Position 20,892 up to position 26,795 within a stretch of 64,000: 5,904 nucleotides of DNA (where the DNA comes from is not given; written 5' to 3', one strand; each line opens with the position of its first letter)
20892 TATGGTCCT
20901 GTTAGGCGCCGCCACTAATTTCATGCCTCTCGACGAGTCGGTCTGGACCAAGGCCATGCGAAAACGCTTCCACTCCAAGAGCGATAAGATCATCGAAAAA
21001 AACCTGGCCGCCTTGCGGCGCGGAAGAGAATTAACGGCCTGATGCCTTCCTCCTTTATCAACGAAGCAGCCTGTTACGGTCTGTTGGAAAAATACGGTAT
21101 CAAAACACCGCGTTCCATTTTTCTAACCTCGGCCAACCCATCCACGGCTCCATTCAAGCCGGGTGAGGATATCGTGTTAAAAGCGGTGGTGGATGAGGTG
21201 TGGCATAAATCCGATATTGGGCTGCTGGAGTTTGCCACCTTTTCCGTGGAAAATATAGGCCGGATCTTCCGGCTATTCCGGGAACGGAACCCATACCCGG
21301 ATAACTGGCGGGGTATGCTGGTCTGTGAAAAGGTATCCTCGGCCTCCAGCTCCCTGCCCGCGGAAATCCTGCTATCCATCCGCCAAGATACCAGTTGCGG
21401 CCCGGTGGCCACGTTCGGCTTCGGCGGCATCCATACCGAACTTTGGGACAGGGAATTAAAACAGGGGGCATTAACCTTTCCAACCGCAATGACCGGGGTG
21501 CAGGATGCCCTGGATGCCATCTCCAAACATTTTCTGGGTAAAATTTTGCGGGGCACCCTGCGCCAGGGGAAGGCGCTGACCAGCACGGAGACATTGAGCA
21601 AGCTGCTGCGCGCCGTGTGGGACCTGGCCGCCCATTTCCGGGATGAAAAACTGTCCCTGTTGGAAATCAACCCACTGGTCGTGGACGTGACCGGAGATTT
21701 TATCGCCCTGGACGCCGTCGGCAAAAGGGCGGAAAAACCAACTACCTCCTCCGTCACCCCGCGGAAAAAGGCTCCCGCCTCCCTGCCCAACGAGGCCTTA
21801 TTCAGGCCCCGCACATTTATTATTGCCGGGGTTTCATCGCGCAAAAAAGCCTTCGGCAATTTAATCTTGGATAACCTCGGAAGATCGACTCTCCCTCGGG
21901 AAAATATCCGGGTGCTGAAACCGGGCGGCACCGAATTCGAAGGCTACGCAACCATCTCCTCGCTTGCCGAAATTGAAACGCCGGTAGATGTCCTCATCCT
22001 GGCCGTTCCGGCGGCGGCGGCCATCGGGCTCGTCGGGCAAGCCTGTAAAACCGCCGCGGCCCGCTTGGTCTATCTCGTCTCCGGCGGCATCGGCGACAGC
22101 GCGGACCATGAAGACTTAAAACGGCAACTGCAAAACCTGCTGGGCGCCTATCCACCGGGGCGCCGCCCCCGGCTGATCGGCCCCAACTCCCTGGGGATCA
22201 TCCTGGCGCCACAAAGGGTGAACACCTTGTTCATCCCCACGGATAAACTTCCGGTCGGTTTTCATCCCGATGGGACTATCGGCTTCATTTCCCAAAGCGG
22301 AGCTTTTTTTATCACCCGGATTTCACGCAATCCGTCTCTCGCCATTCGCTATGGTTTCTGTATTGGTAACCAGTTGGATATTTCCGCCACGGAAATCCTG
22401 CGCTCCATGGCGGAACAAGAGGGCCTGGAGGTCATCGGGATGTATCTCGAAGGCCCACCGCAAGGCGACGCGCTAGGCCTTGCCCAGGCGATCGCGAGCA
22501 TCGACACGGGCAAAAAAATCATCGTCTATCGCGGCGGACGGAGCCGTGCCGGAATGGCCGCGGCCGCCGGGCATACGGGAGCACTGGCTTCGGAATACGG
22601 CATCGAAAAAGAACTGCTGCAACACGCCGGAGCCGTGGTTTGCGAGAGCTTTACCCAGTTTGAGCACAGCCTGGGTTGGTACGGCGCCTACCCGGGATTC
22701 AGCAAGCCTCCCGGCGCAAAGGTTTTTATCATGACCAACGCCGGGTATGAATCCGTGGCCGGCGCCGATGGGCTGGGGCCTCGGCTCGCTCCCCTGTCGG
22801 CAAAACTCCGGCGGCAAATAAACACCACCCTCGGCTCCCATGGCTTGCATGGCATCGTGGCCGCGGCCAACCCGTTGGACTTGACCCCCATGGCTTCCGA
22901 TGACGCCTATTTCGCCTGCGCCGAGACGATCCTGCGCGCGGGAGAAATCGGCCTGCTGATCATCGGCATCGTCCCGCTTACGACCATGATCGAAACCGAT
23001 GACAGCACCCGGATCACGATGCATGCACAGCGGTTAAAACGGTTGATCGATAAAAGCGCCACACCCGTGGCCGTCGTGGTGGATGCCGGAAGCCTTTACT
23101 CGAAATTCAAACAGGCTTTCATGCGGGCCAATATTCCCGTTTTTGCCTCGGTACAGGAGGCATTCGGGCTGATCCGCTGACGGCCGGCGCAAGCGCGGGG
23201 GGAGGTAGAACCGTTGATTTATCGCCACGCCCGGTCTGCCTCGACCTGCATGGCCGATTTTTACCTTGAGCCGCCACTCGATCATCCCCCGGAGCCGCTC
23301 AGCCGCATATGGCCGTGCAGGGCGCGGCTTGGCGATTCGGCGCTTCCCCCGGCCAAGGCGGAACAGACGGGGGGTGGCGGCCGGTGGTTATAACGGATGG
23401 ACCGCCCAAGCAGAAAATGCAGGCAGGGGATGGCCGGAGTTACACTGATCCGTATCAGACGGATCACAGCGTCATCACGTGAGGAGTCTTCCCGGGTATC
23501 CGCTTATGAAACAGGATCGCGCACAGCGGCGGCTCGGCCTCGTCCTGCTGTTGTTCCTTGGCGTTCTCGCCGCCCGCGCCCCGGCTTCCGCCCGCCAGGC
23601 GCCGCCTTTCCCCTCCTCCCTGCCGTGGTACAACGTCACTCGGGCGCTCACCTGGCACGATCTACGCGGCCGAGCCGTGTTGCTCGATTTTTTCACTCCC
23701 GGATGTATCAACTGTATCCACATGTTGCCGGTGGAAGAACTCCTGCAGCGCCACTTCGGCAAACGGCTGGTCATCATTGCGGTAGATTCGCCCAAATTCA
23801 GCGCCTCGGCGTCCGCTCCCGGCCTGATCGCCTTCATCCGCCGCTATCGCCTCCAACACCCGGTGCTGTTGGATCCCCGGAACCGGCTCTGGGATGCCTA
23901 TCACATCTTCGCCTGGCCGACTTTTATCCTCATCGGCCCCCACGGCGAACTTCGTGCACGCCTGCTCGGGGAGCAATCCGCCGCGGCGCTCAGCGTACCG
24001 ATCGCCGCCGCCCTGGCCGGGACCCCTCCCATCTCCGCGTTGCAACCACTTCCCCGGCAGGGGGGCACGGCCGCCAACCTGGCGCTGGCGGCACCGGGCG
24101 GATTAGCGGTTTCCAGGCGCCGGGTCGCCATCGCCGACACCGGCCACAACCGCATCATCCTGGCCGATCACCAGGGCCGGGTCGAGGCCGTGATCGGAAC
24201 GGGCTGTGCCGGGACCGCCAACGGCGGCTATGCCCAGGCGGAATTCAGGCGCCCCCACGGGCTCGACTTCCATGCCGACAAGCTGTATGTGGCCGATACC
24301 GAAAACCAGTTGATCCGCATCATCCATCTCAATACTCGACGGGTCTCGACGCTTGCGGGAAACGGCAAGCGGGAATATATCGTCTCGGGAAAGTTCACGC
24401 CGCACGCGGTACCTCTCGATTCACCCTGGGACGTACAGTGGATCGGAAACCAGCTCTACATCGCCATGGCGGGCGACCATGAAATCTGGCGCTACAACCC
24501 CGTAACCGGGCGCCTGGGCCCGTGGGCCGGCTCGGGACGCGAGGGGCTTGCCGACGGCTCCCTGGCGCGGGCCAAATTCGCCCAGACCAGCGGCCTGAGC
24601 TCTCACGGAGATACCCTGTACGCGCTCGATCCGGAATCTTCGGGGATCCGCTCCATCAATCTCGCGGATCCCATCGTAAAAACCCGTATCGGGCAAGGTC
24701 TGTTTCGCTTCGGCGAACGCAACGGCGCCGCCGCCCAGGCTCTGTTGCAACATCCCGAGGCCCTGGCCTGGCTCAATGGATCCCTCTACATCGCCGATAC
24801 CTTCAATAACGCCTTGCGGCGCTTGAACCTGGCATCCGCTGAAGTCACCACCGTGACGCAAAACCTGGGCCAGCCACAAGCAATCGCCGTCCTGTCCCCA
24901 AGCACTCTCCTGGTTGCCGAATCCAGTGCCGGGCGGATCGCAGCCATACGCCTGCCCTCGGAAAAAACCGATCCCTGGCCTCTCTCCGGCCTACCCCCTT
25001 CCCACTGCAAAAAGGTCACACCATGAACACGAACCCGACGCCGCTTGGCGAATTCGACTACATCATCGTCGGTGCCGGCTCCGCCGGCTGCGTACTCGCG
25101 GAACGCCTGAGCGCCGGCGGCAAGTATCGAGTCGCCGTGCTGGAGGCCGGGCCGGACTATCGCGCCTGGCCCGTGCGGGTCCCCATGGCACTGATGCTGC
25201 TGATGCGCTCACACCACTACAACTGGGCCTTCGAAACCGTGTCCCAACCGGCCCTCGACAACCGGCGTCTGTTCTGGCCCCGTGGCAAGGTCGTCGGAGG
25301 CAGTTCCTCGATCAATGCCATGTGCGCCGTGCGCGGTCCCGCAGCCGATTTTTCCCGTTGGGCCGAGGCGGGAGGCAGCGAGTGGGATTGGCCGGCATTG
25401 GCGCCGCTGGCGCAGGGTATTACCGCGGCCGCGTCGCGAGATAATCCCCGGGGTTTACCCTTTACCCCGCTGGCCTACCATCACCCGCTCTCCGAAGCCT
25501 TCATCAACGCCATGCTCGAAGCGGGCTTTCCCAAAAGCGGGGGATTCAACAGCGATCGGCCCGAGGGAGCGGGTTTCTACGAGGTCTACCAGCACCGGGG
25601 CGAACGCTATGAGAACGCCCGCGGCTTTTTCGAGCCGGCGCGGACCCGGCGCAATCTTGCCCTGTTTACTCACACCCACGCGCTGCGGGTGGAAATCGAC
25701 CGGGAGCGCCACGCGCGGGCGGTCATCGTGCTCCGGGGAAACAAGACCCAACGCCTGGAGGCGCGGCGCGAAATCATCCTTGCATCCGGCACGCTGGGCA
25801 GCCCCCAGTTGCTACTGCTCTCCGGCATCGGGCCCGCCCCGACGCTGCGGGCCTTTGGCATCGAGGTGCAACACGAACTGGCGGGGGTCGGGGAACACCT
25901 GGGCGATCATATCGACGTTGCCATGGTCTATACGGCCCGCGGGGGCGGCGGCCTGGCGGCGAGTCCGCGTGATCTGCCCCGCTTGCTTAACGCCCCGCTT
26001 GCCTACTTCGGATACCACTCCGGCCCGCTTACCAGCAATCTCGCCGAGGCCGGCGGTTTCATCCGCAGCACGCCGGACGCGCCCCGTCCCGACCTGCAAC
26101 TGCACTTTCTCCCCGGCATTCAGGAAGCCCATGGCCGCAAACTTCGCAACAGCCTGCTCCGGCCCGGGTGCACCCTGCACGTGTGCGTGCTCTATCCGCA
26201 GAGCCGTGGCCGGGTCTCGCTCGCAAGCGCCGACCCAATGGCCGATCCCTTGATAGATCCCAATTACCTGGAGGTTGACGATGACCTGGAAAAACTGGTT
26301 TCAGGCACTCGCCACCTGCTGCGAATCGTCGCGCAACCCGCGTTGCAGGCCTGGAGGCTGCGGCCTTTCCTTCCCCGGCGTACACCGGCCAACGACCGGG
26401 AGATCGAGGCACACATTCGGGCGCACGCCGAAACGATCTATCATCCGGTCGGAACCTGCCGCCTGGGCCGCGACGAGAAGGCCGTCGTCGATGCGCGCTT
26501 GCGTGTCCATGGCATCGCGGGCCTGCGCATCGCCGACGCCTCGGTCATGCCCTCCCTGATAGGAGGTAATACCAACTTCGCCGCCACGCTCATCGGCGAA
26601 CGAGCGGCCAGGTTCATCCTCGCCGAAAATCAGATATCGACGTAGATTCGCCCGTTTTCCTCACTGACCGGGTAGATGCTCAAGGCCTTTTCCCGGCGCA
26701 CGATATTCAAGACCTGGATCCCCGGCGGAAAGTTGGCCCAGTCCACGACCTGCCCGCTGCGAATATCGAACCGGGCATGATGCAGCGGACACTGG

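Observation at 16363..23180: Lower-GC islet: rubredoxin plus a four-gene operon for an archaeal-style 2-oxoacid -> acyl-CoA -> ATP module led by an unrecognised enzyme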

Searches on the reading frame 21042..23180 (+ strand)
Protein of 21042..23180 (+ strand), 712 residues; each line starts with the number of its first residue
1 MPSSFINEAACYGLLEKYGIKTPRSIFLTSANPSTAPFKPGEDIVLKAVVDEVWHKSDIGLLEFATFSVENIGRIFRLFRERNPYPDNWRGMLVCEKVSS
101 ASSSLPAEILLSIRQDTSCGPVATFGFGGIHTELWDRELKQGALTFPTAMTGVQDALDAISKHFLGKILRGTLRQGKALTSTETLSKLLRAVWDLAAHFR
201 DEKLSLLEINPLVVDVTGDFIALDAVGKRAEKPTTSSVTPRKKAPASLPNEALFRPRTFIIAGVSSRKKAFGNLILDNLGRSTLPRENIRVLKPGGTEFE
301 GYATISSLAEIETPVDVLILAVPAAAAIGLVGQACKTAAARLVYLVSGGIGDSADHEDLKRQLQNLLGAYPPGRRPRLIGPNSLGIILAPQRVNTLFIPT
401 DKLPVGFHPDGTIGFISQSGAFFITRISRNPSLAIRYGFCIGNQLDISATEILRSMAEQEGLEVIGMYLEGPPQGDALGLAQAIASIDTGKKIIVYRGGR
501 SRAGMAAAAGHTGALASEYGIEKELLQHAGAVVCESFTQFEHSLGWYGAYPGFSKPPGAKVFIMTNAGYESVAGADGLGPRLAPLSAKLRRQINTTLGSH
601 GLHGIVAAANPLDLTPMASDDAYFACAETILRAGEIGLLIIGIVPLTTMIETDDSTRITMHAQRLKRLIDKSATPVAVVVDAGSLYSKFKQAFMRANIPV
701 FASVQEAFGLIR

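Call 3: search_protein_families(library=pfam, proteins=[window:21042-23180:+], max_evalue=0.01)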
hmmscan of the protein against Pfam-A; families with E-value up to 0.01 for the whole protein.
window:21042-23180:+ (712 aa): 3 families
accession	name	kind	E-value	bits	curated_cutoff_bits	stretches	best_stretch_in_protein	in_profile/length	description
PF13607.11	Succ_CoA_lig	-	1.5e-26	93.2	27.4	1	411-540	2-131/138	Succinyl-CoA ligase like flavodoxin domain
PF13549.11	ATP-grasp_5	-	3.7e-18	66.1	27.6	1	6-225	10-217/221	ATP-grasp domain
PF13380.12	CoA_binding_2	-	2.7e-08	34.7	22.8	1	257-386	1-113/116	CoA binding domain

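Call 4: search_protein_families(library=ncbifam, proteins=[window:21042-23180:+], max_evalue=0.01)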
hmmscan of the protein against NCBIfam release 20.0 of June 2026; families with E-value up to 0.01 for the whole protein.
window:21042-23180:+ (712 aa): 8 families
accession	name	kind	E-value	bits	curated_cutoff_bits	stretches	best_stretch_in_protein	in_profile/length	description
TIGR02717.1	AcCoA-syn-alpha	equivalog_domain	5.8e-53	180.1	567.15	1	251-708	2-437/447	acetate--CoA ligase alpha subunit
NF045492.1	HydPropCoALig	equivalog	4.2e-48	164.2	1300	1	6-706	19-685/700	3-hydroxypropionate--CoA ligase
NF045494.1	AcCoALig_Archglob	equivalog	2.2e-45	155.2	1200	1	10-708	7-653/665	acetate--CoA ligase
NF045493.1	HydDutCoALig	equivalog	9.3e-36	123.6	1300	2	251-664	4-403/698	4-hydroxybutyrate--CoA ligase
NF004230.0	PRK05678.1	equivalog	4.6e-08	32.6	336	1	295-539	44-279/291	succinate--CoA ligase subunit alpha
TIGR01019.1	sucCoAalpha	subfamily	5.2e-06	26.1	353.2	1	295-540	42-278/286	succinate--CoA ligase subunit alpha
TIGR01016.1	sucCoAbeta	subfamily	2.2e-05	23.6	375.55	1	182-225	171-214/386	succinate-CoA ligase subunit beta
NF001913.0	PRK00696.1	equivalog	0.00035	19.7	370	1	181-225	170-214/388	ADP-forming succinate--CoA ligase subunit beta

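Call 33: search_solved_structures(query=window:21042-23180:+, max_evalue=0.001, show_alignments=1)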
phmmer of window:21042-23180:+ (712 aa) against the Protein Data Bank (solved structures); distinct sequences matched with E-value up to 0.001: 13.
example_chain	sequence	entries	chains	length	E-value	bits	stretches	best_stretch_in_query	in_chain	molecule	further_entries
9y43_A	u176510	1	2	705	3.2e-41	144.7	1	6-623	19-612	3-hydroxypropionate--CoA ligase [ADP-forming]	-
4xyl_A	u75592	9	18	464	2.3e-33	118.7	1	251-639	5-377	alpha subunit of Acyl-CoA synthetase (NDP forming) | Acyl-CoA synthetase (NDP forming) | alpha subunit of acetyl-CoA synthetase (NDP forming)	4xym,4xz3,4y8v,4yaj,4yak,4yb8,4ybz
2csu_A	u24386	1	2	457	3.3e-32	114.9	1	253-704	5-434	457aa long hypothetical protein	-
8wzu_A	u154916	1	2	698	9.7e-28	100.2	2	252-649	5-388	4-hydroxybutyrate--CoA ligase [ADP-forming]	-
7cm9_A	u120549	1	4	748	5e-26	94.5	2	258-643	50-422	DMSP lyase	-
9it0_A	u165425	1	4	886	3.2e-16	62.1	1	251-650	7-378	Protein acetyltransferase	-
9isq_A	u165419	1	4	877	6.8e-16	61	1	251-650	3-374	Protein acetyltransferase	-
4xyl_B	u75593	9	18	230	1.5e-06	30.1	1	14-214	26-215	beta subunit of Acyl-CoA synthetase (NDP forming) | Uncharacterized protein | beta subunit of acetyl-CoA synthetase (NDP forming)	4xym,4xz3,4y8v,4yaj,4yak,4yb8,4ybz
9swj_C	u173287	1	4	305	0.00048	21.9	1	310-539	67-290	Succinate--CoA ligase [ADP/GDP-forming] subunit alpha, mitochondrial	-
6g4q_A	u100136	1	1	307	0.00049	21.8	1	310-539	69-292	Succinate--CoA ligase [ADP/GDP-forming] subunit alpha, mitochondrial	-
6wcv_A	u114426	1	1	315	0.00053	21.7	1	310-539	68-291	Succinate--CoA ligase [ADP/GDP-forming] subunit alpha, mitochondrial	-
8z02_A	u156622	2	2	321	0.00053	21.7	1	310-539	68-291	Succinate--CoA ligase [ADP/GDP-forming] subunit alpha, mitochondrial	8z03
7msr_A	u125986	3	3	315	0.00057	21.6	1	310-539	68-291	Succinate--CoA ligase [ADP/GDP-forming] subunit alpha, mitochondrial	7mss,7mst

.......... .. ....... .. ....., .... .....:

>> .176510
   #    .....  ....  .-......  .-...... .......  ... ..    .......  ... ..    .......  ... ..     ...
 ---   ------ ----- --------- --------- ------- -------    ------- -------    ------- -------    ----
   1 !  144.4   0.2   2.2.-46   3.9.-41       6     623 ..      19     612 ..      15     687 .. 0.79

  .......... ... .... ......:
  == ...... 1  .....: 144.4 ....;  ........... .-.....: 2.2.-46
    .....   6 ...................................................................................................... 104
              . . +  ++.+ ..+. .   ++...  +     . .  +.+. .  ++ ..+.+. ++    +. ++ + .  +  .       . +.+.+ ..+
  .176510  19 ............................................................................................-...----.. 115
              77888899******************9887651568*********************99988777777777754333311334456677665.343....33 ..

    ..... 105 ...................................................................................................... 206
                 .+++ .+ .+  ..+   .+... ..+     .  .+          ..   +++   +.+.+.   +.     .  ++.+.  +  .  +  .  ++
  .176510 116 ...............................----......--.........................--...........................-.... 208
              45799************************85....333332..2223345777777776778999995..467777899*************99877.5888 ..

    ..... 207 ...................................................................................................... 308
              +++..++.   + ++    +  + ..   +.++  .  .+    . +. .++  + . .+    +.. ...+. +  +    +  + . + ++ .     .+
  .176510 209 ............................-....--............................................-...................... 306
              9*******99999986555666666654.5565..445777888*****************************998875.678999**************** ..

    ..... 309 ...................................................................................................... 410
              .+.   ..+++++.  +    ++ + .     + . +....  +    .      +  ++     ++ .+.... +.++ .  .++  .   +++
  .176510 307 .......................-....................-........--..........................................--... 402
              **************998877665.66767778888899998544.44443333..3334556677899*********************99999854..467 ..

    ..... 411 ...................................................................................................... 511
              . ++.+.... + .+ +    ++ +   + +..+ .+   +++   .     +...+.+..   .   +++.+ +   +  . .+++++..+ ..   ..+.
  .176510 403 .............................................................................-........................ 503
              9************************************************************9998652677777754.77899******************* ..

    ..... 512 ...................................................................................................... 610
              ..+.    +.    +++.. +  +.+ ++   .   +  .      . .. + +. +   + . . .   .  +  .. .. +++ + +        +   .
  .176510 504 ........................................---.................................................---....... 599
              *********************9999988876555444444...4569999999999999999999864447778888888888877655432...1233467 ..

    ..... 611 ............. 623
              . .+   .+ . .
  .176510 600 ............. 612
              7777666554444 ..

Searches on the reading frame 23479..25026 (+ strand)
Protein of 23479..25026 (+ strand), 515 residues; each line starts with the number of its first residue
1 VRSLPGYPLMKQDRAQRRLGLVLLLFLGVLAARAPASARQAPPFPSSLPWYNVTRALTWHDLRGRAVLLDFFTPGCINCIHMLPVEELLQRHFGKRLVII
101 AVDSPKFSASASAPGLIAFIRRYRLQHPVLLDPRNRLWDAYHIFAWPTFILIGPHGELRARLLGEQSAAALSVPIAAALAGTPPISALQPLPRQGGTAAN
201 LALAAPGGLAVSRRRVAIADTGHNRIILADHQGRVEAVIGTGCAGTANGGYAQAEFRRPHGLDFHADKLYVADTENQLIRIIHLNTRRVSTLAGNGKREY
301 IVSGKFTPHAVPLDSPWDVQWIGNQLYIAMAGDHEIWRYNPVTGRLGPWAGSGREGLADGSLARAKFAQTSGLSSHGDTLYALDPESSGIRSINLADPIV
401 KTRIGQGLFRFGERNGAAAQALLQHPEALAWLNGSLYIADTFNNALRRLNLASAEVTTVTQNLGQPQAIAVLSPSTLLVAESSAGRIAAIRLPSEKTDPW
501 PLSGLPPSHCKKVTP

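Call 92: search_protein_families(library=pfam, proteins=[window:23479-25026:+], max_evalue=0.0001)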
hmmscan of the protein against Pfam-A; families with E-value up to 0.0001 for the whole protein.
window:23479-25026:+ (515 aa): 3 families
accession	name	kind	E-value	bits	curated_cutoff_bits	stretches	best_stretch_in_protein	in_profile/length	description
PF01436.27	NHL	-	1.3e-13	50.6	20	0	256-281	1-27/28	NHL repeat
PF00578.27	AhpC-TSA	-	2.3e-06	28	26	1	57-160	18-123/124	AhpC/TSA family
PF13905.12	Thioredoxin_8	-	9.8e-06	26.3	27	1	65-157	2-93/94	Thioredoxin-like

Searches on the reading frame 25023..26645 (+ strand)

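Call 92: search_protein_families(library=pfam, proteins=[window:25023-26645:+], max_evalue=0.0001)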
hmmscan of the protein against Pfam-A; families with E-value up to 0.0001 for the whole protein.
window:25023-26645:+ (540 aa): 4 families
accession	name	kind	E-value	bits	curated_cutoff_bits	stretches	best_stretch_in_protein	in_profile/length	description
PF00732.25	GMC_oxred_N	-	4.5e-40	138.2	23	1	11-297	1-217/218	GMC oxidoreductase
PF05199.19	GMC_oxred_C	-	9.1e-39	133.6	24.6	1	392-525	1-139/139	GMC oxidoreductase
PF00890.30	FAD_binding_2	-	1.8e-05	24.6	20.4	0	12-45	1-33/414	FAD binding domain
PF05834.18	Lycopene_cycl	-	8.2e-05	22.3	23.4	0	12-46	1-36/380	Lycopene cyclase protein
